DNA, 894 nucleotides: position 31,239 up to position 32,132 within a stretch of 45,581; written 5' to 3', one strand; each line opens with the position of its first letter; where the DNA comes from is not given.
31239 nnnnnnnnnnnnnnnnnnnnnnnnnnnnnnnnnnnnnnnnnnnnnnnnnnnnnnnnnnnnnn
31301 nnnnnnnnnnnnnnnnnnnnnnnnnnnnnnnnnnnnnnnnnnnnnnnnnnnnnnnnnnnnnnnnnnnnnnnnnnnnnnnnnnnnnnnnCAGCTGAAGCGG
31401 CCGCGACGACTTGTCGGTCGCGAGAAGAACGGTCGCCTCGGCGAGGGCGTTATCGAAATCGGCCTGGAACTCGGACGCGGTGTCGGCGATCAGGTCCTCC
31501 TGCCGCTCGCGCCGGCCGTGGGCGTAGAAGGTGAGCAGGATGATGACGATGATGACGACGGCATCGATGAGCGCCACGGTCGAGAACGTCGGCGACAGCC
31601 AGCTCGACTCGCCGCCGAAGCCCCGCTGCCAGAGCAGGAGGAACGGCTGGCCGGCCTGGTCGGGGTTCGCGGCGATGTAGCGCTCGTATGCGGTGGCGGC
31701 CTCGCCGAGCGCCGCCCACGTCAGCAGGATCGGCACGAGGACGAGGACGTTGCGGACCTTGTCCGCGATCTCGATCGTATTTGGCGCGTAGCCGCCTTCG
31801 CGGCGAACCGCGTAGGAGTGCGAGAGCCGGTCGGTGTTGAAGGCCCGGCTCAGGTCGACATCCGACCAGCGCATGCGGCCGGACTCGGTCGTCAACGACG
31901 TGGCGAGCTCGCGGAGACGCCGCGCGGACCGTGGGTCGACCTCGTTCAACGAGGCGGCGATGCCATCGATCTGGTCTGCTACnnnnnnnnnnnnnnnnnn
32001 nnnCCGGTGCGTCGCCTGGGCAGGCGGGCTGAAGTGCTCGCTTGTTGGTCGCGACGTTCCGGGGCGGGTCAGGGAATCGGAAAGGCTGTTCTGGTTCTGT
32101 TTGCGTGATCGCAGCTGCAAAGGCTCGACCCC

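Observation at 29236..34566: Divergent three-gene module of unrecognisable families: candidate uncharacterised envelope-spanning system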

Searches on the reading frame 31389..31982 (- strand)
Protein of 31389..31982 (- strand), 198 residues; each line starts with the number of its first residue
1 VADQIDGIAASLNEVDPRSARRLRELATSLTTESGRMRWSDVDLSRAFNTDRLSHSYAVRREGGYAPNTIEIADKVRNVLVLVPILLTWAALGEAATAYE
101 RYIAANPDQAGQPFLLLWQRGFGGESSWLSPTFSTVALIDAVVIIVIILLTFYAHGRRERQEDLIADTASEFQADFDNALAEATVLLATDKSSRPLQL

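Call 45: search_solved_structures(query=A7, max_evalue=10, show_alignments=3)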
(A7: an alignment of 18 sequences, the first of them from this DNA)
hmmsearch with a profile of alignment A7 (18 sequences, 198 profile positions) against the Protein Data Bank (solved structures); distinct sequences matched with E-value up to 10: 1.
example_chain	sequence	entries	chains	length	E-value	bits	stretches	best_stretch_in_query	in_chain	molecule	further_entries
3s6d_A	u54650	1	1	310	0.17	14.8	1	70-145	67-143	Putative triosephosphate isomerase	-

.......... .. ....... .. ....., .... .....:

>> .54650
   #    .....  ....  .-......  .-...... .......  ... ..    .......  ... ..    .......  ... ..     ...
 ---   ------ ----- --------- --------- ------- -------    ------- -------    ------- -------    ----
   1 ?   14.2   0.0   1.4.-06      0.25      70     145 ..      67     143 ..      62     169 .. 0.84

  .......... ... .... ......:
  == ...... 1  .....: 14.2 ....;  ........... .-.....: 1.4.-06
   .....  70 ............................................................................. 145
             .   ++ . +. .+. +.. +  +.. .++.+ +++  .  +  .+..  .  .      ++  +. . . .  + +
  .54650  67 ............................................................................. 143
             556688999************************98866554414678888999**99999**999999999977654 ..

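Call 49: search_protein_representatives(alignment_id=A7)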
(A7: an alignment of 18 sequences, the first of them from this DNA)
Query: 18 sequences, 198 profile positions. Proteins with E-value up to 0.001 (for the whole library): 1008; up to 1e-10: 461; up to 1e-30: 10. The best 150 are listed.
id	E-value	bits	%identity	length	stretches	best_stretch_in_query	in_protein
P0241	9.5e-91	319.2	-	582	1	1-198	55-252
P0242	9.1e-78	276.8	-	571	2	1-198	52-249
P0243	1.2e-72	260.1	-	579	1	4-196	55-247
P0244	4.6e-62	225.5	-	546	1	3-196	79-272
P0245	6.1e-57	208.8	-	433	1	1-163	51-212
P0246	2.3e-48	180.8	-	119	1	35-137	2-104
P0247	1.0e-44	168.9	-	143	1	80-193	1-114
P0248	1.6e-43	165.1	-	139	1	1-96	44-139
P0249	3.6e-43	163.9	-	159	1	2-107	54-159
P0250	1.6e-41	158.5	-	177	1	1-114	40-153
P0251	1.1e-29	119.9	-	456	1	2-183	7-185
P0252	1.2e-29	119.7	-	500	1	3-191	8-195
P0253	3.1e-29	118.4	-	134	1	2-88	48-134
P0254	5.8e-29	117.5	-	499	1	3-197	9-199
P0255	6.3e-29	117.4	-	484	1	3-193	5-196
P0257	1.3e-28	116.4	-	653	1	8-195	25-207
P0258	1.9e-28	115.8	-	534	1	2-187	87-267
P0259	2.9e-28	115.2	-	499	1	2-196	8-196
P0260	3.4e-28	115.0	-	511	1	2-186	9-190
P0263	6.0e-28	114.2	-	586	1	2-195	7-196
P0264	2.0e-27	112.5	-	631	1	10-191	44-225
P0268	1.2e-26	110.0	-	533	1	3-191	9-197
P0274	9.0e-26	107.1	-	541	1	6-191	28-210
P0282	8.2e-25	104.0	-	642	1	1-192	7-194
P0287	1.4e-24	103.2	-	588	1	2-191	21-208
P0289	1.7e-24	103.0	-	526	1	1-187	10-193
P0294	4.3e-24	101.6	-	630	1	2-197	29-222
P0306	2.9e-23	98.9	-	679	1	4-190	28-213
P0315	1.1e-22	97.0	-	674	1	3-191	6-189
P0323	4.4e-22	95.0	-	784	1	4-189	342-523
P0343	2.0e-21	92.9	-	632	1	4-193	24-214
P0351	3.2e-21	92.2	-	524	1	3-197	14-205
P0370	1.8e-20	89.8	-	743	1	4-195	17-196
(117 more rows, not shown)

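Call 50: list_cluster_members(proteins=[P0251, P0252, P0254, P0255, P0257, P0258, P0263, P0264, P0282, P0323])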
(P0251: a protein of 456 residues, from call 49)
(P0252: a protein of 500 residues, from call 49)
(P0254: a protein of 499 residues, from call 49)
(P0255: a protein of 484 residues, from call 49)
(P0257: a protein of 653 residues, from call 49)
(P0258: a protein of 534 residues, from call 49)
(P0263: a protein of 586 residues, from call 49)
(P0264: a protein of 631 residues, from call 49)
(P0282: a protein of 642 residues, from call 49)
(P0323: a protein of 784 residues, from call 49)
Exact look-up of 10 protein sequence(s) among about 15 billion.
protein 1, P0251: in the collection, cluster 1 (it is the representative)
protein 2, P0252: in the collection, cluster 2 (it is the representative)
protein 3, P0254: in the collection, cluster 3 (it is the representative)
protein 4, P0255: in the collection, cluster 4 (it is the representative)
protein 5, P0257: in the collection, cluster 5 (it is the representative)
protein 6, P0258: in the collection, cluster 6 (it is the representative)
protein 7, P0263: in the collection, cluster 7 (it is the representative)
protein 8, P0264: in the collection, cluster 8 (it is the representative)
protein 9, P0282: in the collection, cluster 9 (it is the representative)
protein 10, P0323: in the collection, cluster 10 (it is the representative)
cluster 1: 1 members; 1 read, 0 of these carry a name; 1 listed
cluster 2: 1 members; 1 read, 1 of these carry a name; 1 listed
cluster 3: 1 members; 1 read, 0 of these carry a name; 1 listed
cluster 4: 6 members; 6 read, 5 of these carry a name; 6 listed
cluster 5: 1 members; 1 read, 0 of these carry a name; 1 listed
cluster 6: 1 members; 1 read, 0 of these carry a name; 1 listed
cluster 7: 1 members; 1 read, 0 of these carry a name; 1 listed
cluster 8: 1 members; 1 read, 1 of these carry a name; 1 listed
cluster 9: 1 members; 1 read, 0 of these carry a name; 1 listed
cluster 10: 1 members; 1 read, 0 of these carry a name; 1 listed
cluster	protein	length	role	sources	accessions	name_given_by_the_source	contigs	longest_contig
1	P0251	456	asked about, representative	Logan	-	-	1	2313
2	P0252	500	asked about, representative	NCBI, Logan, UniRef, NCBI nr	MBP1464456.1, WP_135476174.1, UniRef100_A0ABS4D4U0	methyl-accepting chemotaxis protein [Candidatus Chloroploca sp. M-50] | Methyl-accepting chemotaxis protein n=1 Tax=Candidatus Chloroploca mongolica ... | methyl-accepting chemotaxis protein [Candidatus Chloroploca mongolica]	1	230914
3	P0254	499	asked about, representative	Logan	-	-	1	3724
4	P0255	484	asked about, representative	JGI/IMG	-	hypothetical protein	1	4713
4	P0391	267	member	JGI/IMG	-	chromosome segregation ATPase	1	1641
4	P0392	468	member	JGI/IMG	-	hypothetical protein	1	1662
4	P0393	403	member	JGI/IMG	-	chromosome segregation ATPase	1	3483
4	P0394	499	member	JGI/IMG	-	hypothetical protein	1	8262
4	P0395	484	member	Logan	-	-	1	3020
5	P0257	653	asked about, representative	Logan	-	-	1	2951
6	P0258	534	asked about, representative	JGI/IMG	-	-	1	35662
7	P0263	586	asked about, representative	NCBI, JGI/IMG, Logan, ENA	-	-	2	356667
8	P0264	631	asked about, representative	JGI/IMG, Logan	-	hypothetical protein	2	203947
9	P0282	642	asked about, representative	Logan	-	-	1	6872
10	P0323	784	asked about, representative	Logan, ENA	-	-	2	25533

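Call 51: find_encoding_contigs(protein=P0263, flank=8000, max_places=2)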
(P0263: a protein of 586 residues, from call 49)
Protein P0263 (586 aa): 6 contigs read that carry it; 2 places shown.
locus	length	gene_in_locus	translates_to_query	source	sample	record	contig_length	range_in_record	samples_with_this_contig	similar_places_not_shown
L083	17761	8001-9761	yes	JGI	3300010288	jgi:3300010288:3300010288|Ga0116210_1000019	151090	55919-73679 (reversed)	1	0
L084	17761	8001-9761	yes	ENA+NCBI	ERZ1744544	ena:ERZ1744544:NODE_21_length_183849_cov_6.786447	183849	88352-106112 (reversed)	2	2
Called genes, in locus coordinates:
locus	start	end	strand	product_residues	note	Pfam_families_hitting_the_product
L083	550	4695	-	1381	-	PF04563:RNA_pol_Rpb2_1, PF04561:RNA_pol_Rpb2_2, PF04565:RNA_pol_Rpb2_3, PF10385:RNA_pol_Rpb2_45, PF00562:RNA_pol_Rpb2_6, PF04560:RNA_pol_Rpb2_7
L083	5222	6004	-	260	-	PF20181:DUF6544, PF21900:DUF6920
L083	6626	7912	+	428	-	-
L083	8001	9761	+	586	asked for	-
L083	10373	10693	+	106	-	-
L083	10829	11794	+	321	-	PF01116:F_bP_aldolase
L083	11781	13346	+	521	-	PF01266:DAO, PF04324:Fer2_BFD (weak)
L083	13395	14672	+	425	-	PF00890:FAD_binding_2, PF01266:DAO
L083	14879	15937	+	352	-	PF02754:CCG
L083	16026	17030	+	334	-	PF00724:Oxidored_FMN, PF01207:Dus (weak)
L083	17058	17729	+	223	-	PF00753:Lactamase_B, PF19583:ODP, PF23023:Anti-Pycsar_Apyc1 (weak)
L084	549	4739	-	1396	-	PF04563:RNA_pol_Rpb2_1, PF04561:RNA_pol_Rpb2_2, PF04565:RNA_pol_Rpb2_3, PF10385:RNA_pol_Rpb2_45, PF00562:RNA_pol_Rpb2_6, PF04560:RNA_pol_Rpb2_7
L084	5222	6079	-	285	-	PF20181:DUF6544, PF21900:DUF6920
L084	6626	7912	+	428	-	-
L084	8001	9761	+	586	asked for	-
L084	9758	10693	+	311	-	-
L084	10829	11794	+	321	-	PF01116:F_bP_aldolase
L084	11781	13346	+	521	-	PF01266:DAO, PF04324:Fer2_BFD (weak)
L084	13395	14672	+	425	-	PF00890:FAD_binding_2, PF01266:DAO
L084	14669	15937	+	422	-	PF00037:Fer4 (faint), PF13183:Fer4_8, PF13237:Fer4_10 (faint), PF12838:Fer4_7 (weak), PF13534:Fer4_17 (weak), PF02754:CCG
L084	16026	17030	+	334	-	PF00724:Oxidored_FMN, PF01207:Dus (weak)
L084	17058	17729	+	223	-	PF00753:Lactamase_B, PF19583:ODP, PF23023:Anti-Pycsar_Apyc1 (weak)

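Call 56: find_encoding_contigs(protein=P0252, flank=8000, max_places=1)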
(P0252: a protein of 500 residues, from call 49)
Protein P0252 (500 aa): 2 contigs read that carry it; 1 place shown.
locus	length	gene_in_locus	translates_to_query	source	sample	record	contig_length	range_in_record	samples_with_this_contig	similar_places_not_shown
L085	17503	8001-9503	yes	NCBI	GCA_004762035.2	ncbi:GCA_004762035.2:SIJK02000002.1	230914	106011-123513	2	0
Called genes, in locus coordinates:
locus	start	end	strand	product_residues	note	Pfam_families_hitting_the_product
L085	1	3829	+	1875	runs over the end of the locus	PF00092:VWA, PF13519:VWA_2, PF07676:PD40 (faint), PF25174:Beta-prop_THOC3 (faint), PF26550:Tricorn_2nd, PF26549:Tricorn_N, PF13809:Tubulin_2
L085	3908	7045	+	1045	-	PF07714:PK_Tyr_Ser-Thr (weak)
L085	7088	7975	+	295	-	-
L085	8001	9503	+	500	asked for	-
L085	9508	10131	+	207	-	-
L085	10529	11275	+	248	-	PF00188:CAP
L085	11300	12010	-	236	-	PF14014:DUF4230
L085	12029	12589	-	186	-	-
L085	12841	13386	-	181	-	-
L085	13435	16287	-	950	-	PF00005:ABC_tran, PF02463:SMC_N (faint), PF13304:AAA_21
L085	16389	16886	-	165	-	-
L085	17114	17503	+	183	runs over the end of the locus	-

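Call 60: list_cluster_members(proteins=[P0259, P0260, P0268, P0274, P0287, P0294, P0306, P0315, P0343, P0370])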
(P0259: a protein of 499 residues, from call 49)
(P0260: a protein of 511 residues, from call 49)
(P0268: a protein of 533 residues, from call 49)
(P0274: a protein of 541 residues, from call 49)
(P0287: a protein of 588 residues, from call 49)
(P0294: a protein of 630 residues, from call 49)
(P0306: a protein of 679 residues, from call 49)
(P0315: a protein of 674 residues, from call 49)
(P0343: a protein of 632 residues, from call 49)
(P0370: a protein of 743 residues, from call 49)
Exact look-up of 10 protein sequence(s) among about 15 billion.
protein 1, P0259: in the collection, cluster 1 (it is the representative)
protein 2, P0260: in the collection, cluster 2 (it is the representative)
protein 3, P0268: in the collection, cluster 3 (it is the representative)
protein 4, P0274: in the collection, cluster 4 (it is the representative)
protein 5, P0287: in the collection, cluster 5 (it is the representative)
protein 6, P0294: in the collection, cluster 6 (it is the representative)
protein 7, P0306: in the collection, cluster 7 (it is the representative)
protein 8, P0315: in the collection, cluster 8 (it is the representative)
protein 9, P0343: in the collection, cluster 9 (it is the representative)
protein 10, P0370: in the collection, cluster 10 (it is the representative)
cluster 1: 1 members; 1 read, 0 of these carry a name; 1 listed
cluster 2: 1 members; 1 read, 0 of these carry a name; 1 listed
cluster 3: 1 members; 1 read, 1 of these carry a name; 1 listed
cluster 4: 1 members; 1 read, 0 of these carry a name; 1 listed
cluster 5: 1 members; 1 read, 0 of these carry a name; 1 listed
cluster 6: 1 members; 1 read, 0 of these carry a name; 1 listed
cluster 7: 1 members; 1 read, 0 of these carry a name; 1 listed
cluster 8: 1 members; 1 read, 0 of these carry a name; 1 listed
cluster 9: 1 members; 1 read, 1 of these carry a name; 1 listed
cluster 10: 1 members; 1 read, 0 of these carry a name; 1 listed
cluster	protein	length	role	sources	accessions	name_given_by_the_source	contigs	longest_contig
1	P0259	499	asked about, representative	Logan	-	-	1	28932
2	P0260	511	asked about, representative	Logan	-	-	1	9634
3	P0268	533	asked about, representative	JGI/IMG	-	predicted nucleic acid-binding Zn-ribbon protein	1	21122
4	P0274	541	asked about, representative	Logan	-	-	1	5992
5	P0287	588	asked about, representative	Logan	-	-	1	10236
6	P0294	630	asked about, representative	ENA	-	-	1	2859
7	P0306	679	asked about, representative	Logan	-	-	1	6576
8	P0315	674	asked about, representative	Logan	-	-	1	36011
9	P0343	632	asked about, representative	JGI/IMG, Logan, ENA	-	hypothetical protein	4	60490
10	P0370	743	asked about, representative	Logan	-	-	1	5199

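Call 62: find_encoding_contigs(protein=P0264, flank=7000, max_places=1)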
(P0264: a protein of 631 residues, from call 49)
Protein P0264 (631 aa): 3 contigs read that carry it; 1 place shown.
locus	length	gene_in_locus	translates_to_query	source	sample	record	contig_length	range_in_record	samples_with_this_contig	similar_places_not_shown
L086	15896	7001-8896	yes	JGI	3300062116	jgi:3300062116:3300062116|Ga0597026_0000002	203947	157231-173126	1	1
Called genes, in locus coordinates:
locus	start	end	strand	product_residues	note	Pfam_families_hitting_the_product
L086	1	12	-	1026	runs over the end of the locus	PF28530:DUF8426, PF01878:EVE, PF07728:AAA_5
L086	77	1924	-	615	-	PF00664:ABC_membrane (faint), PF00005:ABC_tran, PF13304:AAA_21 (faint)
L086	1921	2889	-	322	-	PF10502:Peptidase_S26, PF00578:AhpC-TSA, PF08534:Redoxin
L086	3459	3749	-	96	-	-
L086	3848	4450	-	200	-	PF00578:AhpC-TSA, PF08534:Redoxin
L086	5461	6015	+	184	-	PF08279:HTH_11 (faint), PF00196:GerE, PF08281:Sigma70_r4_2 (weak), PF13384:HTH_23 (weak)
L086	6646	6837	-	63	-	-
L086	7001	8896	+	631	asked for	-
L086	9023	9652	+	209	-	-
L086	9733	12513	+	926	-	-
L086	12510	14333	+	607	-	-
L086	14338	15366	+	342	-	PF00149:Metallophos, PF12850:Metallophos_2 (faint)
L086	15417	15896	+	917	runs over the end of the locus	-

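Call 63: find_encoding_contigs(protein=P0343, flank=7000, max_places=1)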
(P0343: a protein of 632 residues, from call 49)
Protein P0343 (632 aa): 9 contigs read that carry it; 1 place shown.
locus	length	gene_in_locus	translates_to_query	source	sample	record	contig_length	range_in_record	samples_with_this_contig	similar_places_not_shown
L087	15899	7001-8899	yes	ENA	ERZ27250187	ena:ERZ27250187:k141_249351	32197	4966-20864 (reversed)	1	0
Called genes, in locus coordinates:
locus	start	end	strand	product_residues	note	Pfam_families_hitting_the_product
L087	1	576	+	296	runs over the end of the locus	PF13240:Zn_Ribbon_1 (weak)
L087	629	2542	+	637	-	PF13271:DUF4062, PF00069:Pkinase, PF13240:Zn_Ribbon_1 (weak), PF13248:Zn_ribbon_3 (faint)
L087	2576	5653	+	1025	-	PF01935:DUF87, PF04851:ResIII (faint)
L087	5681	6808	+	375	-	PF00069:Pkinase, PF07714:PK_Tyr_Ser-Thr, PF01163:RIO1, PF01636:APH (faint), PF03109:ABC1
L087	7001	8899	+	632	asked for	-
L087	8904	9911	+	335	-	-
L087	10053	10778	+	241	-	PF03811:Zn_ribbon_InsA (weak), PF03400:DDE_Tnp_IS1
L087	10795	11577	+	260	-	PF01144:CoA_trans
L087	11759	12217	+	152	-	PF13384:HTH_23 (weak), PF13551:HTH_29 (faint), PF13565:HTH_32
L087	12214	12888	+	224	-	PF13358:DDE_3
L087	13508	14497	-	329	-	PF13541:ChlI, PF01078:Mg_chelatase, PF13191:AAA_16 (faint)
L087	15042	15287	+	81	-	-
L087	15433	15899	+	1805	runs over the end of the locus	PF00501:AMP-binding, PF23024:AMP-dom_DIP2-like, PF24919:Mug62 (weak), PF00550:PP-binding, PF00668:Condensation, PF00501:AMP-binding, PF13193:AMP-binding_C, PF00550:PP-binding, +1 more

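Call 64: find_encoding_contigs(protein=P0323, flank=7000, max_places=1)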
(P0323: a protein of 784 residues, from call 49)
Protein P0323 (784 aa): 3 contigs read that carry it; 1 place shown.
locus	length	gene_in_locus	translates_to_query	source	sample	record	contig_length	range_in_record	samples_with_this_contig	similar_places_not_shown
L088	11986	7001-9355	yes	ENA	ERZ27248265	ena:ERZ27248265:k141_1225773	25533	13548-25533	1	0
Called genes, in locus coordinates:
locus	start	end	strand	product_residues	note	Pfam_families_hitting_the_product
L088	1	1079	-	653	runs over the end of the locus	PF13589:HATPase_c_3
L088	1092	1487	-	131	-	-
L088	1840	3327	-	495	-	PF02310:B12-binding (weak), PF04055:Radical_SAM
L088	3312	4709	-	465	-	-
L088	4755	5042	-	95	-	PF00376:MerR (weak), PF12728:HTH_17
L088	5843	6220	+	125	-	-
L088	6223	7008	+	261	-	-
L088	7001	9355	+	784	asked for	PF13428:TPR_14 (faint), PF13414:TPR_11 (weak), PF00515:TPR_1 (weak), PF13414:TPR_11 (weak), PF13431:TPR_17 (weak), PF00515:TPR_1, PF07719:TPR_2 (weak), PF13181:TPR_8 (weak), +6 more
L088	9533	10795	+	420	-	PF04471:Mrr_cat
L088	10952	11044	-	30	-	PF13182:DUF4007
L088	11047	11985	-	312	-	?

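Call 83: search_protein_families(library=padloc, proteins=[L087:629-2542:+, L087:2576-5653:+, L087:5681-6808:+, L086:9733-12513:+, L086:12510-14333:+, L086:14338-15366:+, L088:9533-10795:+, L088:6223-7008:+, L088:5843-6220:+, L085:3908-7045:+], max_evalue=0.001)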
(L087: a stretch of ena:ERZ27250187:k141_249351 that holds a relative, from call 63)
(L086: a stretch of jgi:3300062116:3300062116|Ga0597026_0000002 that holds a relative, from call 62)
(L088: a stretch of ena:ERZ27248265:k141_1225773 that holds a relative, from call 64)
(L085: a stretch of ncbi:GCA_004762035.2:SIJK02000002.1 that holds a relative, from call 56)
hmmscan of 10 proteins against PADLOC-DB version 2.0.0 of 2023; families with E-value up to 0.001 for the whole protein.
L087:629-2542:+ (637 aa): 26 families (the best 25 are shown)
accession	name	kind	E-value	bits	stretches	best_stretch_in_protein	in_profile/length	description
PDLC04054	PD-T4-6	-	2.1e-12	45.1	1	417-575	126-282/347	-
PDLC04042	PD-T4-6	-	2.7e-12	45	1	416-571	123-277/292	-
PDLC04053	PD-T4-6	-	2.1e-11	41.9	1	416-568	124-273/311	-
PDLC04138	mad6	-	1.6e-10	38.5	1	419-571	170-318/659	mads_6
PDLC04047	PD-T4-6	-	8.9e-10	36.1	1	392-493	102-210/327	-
PDLC03920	MkoA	-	5.4e-09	32.9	1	418-570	138-281/1112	-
PDLC04061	PD-T4-6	-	4.3e-08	31.1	1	405-575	124-292/510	-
PDLC04048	PD-T4-6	-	4.3e-08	30.9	1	403-493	113-210/354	-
PDLC04045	PD-T4-6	-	3.7e-07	27.4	1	402-492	140-243/350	-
PDLC04043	PD-T4-6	-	1.2e-06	25.9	1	418-492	131-214/452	-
PDLC04057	PD-T4-6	-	1.3e-06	25.7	1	418-516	124-222/443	-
PDLC04039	PD-T4-6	-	1.9e-06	25.1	1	416-561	128-270/458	-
PDLC04056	PD-T4-6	-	2.1e-06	25.1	1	395-444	101-149/415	-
PDLC04050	PD-T4-6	-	3.3e-06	24.3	1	417-564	178-324/480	-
PDLC03921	MkoA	-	1.1e-05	21.3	1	399-489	585-673/1607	-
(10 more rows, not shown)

L087:2576-5653:+ (1025 aa): 11 families
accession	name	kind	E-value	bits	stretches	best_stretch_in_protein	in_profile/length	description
PDLC04105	HerA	-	1.2e-12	45.3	2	602-717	396-502/576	-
PDLC04103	HerA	-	6.5e-11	39.3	1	631-737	443-544/579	-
PDLC04140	mad8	-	2.3e-10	38.5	1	377-749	28-299/314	mads_8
PDLC02185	HerA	-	3.8e-10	37.1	1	588-748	410-560/585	-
PDLC04100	HerA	-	6.7e-10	36.3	1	588-748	404-554/580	-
PDLC04098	HerA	-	7.8e-10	35.9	1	620-715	521-611/686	-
PDLC04106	HerA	-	9.8e-09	32.3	1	611-748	495-627/667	-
PDLC04097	HerA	-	1.2e-08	32.1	1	606-751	452-594/618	-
PDLC04102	HerA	-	2.7e-08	30.6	1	607-749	486-619/654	-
PDLC01055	HerA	-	1.9e-06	25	0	610-738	397-513/532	Type III coevolved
PDLC04101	HerA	-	0.00035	17.4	0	368-438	158-227/400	-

L087:5681-6808:+ (375 aa): 37 families (the best 25 are shown)
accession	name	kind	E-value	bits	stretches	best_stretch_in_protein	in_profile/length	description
PDLC04042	PD-T4-6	-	6e-66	221.1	1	5-271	4-277/292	-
PDLC04060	PD-T4-6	-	3.6e-63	212.2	1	6-270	4-273/486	-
PDLC04053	PD-T4-6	-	7.8e-60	200.9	1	9-271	8-276/311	-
PDLC04138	mad6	-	1.1e-58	197.6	1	3-213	44-260/659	mads_6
PDLC04047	PD-T4-6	-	1.8e-58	196.2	1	1-268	1-274/327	-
PDLC04044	PD-T4-6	-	1.8e-56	189.9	1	5-270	27-296/372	-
PDLC04061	PD-T4-6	-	1.1e-55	188.1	1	5-275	11-292/510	-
PDLC04054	PD-T4-6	-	1.3e-55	187.2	1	11-271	11-278/347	-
PDLC04043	PD-T4-6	-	2.9e-54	182.8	1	8-271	13-282/452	-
PDLC04057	PD-T4-6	-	6.9e-54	181.5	1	7-267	5-271/443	-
PDLC04045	PD-T4-6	-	3.2e-53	178.9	1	3-267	26-299/350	-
PDLC04052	PD-T4-6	-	1.3e-50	171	1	5-271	4-281/496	-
PDLC04055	PD-T4-6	-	2e-47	160.1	1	6-268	66-337/496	-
PDLC04041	PD-T4-6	-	9.2e-47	158.3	1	11-271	29-298/443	-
PDLC04048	PD-T4-6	-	2.3e-45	153.5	1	1-265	1-271/354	-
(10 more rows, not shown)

L086:9733-12513:+ (926 aa): 0 families

L086:12510-14333:+ (607 aa): 0 families

L086:14338-15366:+ (342 aa): 0 families

L088:9533-10795:+ (420 aa): 4 families
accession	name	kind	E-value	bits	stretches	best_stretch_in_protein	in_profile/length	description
PDLC04806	PDC-S02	-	1.4e-22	78.4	1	13-140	173-303/324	-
PDLC04796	PDC-S02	-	8.7e-21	72.3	1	14-163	232-381/390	-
PDLC03657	mREase_IV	-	1.6e-16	58.6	1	14-161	161-314/317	Type IV methyl-directed restriction enzyme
PDLC04819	PDC-S02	-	1.1e-08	32.7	1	24-139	195-308/334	-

L088:6223-7008:+ (261 aa): 0 families

L088:5843-6220:+ (125 aa): 0 families

L085:3908-7045:+ (1045 aa): 1 family
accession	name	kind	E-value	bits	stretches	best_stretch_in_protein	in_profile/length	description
PDLC04042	PD-T4-6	-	1.6e-05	22.8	1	20-140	16-128/292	-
